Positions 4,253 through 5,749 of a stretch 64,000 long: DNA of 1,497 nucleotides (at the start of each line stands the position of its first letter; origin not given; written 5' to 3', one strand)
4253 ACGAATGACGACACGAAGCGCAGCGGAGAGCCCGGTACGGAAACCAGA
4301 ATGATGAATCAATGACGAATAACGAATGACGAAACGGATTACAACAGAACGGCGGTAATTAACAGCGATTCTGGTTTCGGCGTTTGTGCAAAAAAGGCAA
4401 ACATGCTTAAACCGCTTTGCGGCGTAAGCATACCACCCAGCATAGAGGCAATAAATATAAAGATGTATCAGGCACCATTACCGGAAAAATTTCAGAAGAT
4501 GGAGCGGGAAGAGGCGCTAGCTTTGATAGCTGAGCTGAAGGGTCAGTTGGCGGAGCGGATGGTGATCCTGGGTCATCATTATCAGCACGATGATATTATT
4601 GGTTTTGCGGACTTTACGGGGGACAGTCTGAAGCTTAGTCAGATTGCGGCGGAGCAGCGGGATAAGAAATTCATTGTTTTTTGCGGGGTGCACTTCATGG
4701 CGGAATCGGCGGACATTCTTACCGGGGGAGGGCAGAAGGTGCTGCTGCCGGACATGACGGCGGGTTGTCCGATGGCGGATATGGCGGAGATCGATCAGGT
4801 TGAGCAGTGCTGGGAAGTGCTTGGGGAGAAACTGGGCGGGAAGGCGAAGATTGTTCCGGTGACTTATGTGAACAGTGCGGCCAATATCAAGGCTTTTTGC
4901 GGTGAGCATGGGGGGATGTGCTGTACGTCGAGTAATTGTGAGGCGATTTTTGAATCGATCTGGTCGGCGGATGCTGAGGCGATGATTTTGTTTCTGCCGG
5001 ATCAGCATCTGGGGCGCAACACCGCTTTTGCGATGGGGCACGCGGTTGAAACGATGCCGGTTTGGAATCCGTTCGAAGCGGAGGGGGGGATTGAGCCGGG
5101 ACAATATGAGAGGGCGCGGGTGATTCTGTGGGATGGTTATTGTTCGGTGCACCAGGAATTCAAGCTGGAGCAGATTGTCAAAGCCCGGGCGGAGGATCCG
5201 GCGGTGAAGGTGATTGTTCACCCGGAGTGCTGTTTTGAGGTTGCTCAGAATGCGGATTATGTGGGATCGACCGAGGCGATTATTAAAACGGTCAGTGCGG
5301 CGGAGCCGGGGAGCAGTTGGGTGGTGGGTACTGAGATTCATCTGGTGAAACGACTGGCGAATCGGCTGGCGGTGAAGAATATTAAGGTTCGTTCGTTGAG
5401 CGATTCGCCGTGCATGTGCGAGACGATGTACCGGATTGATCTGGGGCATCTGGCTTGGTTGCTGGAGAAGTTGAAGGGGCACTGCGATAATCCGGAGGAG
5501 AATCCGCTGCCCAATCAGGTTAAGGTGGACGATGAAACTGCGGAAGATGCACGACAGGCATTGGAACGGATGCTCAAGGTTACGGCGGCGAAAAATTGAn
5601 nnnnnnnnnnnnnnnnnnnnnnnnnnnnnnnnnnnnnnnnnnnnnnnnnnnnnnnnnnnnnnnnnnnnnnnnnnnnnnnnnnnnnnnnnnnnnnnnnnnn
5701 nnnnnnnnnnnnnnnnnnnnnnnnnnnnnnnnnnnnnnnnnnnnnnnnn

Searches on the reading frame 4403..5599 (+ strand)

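Call 42: search_protein_families(library=pfam, proteins=[window:4403-5599:+], max_evalue=0.001)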
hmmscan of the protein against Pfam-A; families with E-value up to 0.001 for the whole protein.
window:4403-5599:+ (398 aa): 1 family
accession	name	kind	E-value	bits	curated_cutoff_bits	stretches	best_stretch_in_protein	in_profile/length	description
PF02445.21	NadA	-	5.9e-97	324.8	27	1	42-392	3-295/295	Quinolinate synthetase A protein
